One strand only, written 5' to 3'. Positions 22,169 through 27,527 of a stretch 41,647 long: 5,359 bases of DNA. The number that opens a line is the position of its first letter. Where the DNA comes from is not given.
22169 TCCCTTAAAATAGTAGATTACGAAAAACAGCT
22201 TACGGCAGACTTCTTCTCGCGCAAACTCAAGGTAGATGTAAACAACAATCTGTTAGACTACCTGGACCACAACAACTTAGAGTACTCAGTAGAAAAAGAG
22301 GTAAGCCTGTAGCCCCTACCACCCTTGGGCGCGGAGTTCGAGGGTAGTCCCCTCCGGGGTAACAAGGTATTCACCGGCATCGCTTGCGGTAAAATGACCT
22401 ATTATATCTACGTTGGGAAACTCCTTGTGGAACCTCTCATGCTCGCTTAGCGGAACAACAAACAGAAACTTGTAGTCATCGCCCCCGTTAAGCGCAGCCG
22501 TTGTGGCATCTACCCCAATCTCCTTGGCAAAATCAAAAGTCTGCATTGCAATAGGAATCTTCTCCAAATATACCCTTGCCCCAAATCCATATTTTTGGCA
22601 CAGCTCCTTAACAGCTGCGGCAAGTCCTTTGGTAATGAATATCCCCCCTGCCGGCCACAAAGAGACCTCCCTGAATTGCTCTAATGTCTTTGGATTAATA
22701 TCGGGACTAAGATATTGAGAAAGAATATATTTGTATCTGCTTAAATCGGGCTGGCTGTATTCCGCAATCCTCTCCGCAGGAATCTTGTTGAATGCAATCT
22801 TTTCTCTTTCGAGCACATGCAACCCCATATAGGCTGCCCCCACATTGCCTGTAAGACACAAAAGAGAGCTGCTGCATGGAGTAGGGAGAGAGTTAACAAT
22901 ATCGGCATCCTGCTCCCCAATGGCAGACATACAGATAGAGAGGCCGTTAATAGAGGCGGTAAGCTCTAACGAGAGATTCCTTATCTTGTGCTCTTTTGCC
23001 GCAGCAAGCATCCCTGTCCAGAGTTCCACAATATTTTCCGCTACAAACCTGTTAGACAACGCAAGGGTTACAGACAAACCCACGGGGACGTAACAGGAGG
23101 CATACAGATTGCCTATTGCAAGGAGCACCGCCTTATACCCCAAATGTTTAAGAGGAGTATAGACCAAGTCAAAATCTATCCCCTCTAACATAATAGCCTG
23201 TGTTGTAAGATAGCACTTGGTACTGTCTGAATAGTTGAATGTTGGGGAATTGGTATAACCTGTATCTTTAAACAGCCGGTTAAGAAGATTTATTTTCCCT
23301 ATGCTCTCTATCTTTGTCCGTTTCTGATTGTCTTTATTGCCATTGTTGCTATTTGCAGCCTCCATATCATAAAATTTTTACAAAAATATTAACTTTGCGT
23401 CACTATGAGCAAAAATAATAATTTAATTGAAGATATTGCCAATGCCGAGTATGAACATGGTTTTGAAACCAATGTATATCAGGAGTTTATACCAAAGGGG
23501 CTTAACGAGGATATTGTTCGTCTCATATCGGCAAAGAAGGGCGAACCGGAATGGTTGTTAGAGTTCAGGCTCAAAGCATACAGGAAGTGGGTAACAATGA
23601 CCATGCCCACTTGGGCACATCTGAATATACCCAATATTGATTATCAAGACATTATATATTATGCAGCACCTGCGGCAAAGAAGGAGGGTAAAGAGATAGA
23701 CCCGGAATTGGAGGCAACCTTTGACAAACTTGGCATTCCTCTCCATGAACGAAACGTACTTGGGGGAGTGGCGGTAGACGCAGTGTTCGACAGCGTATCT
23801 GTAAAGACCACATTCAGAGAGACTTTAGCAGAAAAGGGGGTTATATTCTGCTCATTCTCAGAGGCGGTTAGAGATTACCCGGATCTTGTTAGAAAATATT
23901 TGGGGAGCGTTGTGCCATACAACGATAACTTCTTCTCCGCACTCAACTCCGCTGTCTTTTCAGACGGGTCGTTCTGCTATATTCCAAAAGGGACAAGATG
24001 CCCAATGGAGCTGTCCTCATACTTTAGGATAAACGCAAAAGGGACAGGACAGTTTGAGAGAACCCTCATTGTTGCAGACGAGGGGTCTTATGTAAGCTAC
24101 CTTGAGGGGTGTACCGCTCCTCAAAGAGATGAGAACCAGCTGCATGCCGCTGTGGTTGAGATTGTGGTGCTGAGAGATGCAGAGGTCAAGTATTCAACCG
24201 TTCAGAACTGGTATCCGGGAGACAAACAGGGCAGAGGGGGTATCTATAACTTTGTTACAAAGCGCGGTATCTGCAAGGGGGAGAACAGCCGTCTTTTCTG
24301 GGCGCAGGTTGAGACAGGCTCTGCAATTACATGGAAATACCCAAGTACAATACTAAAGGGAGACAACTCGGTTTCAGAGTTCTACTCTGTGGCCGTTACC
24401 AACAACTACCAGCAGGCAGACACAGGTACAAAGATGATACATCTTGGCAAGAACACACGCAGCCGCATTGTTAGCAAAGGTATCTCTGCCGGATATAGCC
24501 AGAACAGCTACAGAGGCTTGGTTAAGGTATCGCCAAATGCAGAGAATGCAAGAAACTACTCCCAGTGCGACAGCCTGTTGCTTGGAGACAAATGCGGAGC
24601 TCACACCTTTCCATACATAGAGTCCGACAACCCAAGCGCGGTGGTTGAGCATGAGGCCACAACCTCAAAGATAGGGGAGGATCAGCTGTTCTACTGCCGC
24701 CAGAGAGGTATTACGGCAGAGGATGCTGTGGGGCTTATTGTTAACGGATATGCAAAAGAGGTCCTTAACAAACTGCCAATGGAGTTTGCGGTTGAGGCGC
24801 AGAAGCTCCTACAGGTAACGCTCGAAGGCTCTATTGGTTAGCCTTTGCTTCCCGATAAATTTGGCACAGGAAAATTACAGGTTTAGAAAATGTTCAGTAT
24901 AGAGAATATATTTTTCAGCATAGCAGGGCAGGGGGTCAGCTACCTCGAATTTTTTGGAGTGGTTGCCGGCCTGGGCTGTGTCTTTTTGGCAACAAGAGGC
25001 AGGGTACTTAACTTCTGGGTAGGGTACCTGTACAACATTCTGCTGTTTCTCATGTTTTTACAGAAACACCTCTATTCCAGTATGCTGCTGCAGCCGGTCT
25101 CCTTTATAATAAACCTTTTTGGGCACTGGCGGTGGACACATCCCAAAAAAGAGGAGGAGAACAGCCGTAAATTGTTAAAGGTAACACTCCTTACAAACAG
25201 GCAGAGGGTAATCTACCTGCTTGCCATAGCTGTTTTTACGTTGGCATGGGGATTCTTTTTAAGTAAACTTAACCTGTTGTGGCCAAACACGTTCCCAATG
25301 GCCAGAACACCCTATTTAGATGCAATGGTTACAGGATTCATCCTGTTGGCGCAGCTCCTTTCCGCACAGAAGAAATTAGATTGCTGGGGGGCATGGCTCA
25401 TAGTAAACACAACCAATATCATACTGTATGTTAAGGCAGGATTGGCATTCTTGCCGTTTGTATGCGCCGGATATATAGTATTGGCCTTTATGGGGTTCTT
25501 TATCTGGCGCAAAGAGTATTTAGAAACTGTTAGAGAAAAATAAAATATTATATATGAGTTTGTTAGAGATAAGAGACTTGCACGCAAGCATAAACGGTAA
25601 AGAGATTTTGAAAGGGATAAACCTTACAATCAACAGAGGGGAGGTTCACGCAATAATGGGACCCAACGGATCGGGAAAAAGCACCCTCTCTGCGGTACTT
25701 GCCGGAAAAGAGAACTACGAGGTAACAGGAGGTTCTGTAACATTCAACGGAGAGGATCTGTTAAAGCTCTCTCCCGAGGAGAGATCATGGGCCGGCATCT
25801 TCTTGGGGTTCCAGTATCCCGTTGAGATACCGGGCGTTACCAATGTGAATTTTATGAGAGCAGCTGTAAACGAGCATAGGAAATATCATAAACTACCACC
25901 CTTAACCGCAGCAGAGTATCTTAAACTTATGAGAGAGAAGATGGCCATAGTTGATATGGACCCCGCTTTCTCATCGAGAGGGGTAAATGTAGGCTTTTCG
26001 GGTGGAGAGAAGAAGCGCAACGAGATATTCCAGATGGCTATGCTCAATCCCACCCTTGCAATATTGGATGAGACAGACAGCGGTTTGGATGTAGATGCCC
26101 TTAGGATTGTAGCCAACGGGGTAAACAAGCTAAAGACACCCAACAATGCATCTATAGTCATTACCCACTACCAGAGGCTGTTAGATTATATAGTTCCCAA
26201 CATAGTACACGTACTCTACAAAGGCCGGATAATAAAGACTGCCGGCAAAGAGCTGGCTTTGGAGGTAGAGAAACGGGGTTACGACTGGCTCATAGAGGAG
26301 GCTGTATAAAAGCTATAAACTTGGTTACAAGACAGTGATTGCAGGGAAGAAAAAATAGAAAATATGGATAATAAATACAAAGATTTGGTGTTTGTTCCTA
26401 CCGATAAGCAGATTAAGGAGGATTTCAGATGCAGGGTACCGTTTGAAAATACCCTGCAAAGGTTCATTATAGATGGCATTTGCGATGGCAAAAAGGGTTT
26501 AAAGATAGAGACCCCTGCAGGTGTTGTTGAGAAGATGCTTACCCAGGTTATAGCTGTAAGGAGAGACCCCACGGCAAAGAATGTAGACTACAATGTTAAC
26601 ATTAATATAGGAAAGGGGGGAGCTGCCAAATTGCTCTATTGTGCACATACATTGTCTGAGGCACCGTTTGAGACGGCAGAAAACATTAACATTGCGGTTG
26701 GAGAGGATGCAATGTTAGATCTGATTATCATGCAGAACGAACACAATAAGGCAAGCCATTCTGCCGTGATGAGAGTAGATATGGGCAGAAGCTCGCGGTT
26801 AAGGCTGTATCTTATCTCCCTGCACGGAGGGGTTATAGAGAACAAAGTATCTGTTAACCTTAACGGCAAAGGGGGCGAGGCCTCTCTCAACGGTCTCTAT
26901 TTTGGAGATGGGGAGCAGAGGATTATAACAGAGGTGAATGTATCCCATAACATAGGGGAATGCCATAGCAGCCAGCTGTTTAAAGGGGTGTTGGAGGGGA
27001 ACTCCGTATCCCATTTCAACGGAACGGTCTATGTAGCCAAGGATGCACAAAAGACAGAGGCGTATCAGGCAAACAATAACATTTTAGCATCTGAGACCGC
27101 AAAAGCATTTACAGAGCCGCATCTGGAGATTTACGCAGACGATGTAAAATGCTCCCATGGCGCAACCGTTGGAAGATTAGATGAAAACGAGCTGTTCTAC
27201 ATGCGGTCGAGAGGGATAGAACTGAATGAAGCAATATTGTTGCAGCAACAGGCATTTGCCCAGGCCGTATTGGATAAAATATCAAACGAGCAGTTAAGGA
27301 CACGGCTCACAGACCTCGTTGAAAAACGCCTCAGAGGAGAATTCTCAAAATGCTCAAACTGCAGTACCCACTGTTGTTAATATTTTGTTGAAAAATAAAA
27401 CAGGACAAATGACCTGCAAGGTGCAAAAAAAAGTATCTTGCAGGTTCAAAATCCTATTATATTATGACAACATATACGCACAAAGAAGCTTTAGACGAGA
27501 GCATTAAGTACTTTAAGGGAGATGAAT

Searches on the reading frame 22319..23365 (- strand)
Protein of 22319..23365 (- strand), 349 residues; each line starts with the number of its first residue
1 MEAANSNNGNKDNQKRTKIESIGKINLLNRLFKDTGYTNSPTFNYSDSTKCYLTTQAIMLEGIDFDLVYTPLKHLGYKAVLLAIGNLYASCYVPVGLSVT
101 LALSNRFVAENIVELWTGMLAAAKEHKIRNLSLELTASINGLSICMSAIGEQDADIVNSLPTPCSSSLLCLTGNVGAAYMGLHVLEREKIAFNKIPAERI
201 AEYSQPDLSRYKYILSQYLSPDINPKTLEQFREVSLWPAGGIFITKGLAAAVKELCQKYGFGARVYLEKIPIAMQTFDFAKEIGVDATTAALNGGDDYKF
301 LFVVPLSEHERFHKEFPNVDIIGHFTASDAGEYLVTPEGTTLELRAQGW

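Call 43: search_protein_families(library=pfam, proteins=[window:22319-23365:-], max_evalue=0.00001)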
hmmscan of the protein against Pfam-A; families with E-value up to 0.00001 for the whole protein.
window:22319-23365:- (349 aa): 1 family
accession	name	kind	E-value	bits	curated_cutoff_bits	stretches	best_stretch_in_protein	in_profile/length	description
PF00586.29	AIRS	-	3.2e-06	28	24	1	50-150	13-110/112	AIR synthase related protein, N-terminal domain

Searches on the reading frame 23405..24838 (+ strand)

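Call 43: search_protein_families(library=pfam, proteins=[window:23405-24838:+], max_evalue=0.00001)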
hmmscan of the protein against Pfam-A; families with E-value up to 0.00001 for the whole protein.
window:23405-24838:+ (478 aa): 2 families
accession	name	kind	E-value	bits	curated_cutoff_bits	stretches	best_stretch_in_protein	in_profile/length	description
PF01458.23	SUFBD_core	-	4.6e-79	265.6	27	1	207-448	1-231/232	SUF system FeS cluster assembly, SufBD core domain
PF19295.5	SufBD_N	-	9.2e-11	42.1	23.5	1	138-199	105-166/172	SufBD protein N-terminal region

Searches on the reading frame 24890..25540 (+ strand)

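Call 43: search_protein_families(library=pfam, proteins=[window:24890-25540:+], max_evalue=0.00001)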
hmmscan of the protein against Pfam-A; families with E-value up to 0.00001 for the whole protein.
window:24890-25540:+ (217 aa): 1 family
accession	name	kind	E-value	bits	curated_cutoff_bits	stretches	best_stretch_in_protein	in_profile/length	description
PF04973.17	NMN_transporter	-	4.2e-43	147.8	27.3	1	17-208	1-175/175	Nicotinamide mononucleotide transporter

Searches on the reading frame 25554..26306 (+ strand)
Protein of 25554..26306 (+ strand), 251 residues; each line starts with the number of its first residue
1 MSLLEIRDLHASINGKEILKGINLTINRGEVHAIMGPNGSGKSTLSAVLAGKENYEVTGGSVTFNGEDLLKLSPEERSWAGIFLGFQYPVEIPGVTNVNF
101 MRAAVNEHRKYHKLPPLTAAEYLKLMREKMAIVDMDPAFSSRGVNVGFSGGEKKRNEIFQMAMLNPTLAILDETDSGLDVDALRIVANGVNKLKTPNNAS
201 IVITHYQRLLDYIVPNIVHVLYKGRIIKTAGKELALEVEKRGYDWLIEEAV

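Call 43: search_protein_families(library=pfam, proteins=[window:25554-26306:+], max_evalue=0.00001)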
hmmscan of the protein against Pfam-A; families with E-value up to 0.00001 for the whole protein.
window:25554-26306:+ (251 aa): 2 families
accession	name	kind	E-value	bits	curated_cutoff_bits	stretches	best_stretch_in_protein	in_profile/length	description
PF00005.33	ABC_tran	-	1.6e-22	81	25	1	19-174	1-135/137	ABC transporter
PF02463.25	SMC_N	-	1.7e-07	31.3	40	0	148-212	137-204/220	RecF/RecN/SMC N terminal domain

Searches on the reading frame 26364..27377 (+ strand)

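Call 43: search_protein_families(library=pfam, proteins=[window:26364-27377:+], max_evalue=0.00001)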
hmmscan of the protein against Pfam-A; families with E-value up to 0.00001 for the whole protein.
window:26364-27377:+ (338 aa): 1 family
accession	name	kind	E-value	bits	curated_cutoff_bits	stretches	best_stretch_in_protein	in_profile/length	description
PF01458.23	SUFBD_core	-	3.1e-65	220.3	27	1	77-298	13-232/232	SUF system FeS cluster assembly, SufBD core domain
